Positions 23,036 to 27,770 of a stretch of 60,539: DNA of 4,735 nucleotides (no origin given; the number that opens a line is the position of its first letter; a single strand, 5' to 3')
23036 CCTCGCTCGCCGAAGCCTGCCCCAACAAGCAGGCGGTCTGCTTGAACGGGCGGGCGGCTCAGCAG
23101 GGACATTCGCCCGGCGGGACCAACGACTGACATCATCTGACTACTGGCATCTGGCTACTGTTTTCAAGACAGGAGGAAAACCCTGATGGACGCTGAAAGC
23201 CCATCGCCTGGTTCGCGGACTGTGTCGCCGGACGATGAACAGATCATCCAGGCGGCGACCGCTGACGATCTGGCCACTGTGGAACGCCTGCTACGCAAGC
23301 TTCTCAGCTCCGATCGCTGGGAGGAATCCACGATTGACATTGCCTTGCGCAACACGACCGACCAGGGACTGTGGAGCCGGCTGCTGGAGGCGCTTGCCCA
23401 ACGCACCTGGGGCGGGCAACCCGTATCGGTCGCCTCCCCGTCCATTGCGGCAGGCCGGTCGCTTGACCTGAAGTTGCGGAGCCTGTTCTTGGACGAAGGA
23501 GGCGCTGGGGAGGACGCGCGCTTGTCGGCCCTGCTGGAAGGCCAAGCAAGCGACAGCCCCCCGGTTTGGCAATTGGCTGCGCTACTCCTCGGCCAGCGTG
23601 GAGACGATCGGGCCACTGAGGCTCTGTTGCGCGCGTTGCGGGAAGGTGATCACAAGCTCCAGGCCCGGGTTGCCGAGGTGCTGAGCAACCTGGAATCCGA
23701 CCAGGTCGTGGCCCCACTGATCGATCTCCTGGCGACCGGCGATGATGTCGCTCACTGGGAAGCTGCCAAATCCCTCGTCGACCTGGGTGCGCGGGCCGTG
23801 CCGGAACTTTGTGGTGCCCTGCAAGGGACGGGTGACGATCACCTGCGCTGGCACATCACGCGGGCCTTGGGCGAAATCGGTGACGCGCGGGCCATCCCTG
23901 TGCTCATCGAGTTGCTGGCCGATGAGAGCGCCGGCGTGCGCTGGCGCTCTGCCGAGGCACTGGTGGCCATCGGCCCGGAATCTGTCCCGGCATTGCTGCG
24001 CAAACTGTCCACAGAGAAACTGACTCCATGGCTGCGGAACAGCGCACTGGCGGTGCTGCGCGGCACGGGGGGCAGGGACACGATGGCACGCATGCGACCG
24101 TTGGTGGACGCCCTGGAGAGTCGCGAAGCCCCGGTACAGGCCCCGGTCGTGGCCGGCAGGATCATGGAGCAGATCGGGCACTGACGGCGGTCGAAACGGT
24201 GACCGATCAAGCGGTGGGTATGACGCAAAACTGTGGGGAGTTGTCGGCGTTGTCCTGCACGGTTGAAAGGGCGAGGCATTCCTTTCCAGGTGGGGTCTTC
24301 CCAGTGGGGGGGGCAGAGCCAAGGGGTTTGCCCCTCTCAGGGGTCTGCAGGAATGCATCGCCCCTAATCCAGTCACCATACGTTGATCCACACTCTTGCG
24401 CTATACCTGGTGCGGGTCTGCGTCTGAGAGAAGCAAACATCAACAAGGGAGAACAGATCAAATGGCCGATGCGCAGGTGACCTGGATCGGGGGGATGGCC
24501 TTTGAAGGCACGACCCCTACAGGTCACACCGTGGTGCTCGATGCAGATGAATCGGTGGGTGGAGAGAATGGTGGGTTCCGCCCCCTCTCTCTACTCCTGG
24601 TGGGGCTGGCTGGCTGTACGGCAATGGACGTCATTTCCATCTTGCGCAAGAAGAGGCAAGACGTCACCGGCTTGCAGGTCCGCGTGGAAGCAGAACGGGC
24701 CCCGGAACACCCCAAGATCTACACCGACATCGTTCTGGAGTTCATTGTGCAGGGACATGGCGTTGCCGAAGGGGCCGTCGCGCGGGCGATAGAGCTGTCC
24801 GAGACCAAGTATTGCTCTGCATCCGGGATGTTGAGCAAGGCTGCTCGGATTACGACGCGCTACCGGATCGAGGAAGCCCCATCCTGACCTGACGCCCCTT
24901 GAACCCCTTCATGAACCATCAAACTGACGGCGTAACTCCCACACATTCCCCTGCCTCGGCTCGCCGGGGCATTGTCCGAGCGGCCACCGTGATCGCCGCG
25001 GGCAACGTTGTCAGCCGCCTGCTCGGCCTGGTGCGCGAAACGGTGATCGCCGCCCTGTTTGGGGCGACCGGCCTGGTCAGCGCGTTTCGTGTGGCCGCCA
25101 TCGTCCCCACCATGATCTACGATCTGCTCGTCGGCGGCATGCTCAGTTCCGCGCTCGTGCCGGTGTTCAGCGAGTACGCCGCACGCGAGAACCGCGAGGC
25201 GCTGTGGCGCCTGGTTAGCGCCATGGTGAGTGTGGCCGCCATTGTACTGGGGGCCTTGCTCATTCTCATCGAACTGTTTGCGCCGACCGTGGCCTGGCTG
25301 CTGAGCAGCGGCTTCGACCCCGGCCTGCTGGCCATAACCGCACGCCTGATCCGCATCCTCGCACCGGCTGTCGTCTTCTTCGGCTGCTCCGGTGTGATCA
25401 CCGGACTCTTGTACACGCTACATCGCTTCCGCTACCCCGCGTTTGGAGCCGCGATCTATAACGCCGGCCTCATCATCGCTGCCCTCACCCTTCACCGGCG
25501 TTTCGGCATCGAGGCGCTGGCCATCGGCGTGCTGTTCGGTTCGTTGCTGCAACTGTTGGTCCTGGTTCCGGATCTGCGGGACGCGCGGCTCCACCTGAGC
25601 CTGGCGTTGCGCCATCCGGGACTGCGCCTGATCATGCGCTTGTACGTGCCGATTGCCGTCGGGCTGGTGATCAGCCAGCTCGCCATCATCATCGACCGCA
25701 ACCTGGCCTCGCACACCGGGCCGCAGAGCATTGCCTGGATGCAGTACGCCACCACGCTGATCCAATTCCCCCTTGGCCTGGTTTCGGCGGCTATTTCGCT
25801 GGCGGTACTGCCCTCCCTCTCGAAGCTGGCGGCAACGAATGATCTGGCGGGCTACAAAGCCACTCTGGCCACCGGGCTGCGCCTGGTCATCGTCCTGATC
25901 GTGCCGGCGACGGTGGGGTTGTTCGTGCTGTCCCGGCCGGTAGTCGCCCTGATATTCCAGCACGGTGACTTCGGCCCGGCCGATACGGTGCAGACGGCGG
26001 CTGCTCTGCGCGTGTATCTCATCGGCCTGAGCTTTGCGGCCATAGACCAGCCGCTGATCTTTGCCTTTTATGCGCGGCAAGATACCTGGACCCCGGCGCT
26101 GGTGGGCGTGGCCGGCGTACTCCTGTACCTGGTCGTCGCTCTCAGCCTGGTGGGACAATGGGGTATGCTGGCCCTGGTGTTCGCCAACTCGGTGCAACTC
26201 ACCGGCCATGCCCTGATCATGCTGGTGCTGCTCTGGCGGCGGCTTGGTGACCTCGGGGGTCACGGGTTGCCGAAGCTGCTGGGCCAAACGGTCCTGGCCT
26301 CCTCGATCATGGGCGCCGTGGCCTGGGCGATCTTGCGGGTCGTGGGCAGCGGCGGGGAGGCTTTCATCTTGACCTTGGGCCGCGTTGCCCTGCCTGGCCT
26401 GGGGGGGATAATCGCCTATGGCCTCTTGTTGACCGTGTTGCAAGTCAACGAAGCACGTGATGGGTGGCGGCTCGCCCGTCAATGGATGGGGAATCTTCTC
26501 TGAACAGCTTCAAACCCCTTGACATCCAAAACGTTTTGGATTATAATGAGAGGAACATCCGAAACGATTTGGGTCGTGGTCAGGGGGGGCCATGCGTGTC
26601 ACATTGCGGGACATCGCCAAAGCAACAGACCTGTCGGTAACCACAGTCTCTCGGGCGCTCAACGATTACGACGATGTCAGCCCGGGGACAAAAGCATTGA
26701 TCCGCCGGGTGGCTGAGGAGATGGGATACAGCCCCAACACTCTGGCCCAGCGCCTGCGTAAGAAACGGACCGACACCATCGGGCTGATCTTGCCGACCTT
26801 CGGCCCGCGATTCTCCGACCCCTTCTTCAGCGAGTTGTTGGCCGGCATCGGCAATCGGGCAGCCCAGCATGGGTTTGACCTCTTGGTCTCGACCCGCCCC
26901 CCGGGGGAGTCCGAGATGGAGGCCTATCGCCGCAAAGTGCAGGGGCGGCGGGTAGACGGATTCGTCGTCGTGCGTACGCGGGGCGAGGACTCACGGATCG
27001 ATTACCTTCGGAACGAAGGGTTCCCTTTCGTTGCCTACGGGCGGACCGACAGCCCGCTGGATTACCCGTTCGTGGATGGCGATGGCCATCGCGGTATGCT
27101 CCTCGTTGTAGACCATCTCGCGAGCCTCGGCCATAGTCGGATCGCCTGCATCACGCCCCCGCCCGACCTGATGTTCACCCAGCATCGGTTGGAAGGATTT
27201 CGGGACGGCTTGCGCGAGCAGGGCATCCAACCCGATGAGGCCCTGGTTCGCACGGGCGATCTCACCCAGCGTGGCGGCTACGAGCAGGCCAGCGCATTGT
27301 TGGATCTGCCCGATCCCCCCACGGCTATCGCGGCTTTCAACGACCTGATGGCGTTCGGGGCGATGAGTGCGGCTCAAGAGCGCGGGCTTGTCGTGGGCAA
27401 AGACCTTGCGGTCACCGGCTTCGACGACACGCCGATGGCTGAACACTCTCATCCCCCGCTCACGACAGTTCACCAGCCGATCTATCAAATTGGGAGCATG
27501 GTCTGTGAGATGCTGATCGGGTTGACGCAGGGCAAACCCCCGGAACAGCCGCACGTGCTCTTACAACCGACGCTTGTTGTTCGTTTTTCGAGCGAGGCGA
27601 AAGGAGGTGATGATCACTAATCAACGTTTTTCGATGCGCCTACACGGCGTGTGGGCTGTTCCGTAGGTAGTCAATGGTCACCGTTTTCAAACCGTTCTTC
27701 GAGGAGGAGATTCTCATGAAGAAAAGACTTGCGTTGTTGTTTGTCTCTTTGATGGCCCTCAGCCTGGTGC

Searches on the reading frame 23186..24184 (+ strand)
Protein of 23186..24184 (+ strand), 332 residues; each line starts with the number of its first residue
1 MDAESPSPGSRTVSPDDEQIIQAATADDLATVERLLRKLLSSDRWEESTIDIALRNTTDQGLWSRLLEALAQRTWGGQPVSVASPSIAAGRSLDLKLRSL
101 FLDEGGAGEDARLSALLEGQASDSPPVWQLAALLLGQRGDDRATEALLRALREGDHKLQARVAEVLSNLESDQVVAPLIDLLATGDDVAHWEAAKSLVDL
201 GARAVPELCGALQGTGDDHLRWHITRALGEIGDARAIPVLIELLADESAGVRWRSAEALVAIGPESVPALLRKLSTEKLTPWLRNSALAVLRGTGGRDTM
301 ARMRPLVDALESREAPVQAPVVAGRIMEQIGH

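Call 65: search_protein_families(library=pfam, proteins=[window:23186-24184:+], max_evalue=0.00001)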
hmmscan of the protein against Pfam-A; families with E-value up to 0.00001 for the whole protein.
window:23186-24184:+ (332 aa): 2 families
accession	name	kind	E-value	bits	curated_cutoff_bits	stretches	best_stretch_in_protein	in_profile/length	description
PF13646.12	HEAT_2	-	1.5e-22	80.1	27.7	2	206-292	2-88/88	HEAT repeats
PF03130.22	HEAT_PBS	-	5.8e-17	60.7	20.9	0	220-246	1-27/27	PBS lyase HEAT-like repeat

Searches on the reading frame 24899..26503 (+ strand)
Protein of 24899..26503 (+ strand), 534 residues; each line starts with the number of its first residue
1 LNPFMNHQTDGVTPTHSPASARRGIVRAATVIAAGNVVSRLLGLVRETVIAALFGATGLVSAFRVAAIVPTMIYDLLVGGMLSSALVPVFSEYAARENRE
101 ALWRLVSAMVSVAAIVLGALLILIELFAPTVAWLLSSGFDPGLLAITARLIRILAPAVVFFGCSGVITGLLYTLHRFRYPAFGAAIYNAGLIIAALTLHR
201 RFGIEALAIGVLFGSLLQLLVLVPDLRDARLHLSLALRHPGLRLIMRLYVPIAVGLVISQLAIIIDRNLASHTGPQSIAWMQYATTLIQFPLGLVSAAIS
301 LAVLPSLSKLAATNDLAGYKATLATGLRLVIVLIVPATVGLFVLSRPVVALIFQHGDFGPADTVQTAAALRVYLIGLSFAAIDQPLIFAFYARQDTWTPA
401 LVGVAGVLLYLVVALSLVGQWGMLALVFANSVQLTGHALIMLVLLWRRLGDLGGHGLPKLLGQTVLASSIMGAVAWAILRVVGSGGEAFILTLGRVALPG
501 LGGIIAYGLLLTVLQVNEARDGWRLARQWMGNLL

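Call 65: search_protein_families(library=pfam, proteins=[window:24899-26503:+], max_evalue=0.00001)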
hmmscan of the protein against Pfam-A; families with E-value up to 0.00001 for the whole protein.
window:24899-26503:+ (534 aa): 2 families
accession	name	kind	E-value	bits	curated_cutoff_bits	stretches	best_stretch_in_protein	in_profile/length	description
PF03023.19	MurJ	-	2.9e-87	293.6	27.4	1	50-482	1-436/451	Lipid II flippase MurJ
PF01554.23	MatE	-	3.3e-08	33.8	24.9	0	251-414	1-159/161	MatE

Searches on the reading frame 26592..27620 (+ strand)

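Call 65: search_protein_families(library=pfam, proteins=[window:26592-27620:+], max_evalue=0.00001)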
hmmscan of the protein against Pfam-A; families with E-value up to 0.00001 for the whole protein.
window:26592-27620:+ (342 aa): 4 families
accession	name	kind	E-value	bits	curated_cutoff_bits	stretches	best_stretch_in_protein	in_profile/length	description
PF13377.12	Peripla_BP_3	-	2e-39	135.8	26.5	1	173-333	1-166/167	Periplasmic binding protein-like domain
PF00532.27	Peripla_BP_1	-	1.9e-29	103.5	22.2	1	60-310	1-259/281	Periplasmic binding proteins and sugar binding domain of LacI family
PF13407.12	Peripla_BP_4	-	3.8e-13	50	35.1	1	72-315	6-257/258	Periplasmic binding protein domain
PF00356.27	LacI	-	1.6e-12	47.5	27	1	4-49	1-46/46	Bacterial regulatory proteins, lacI family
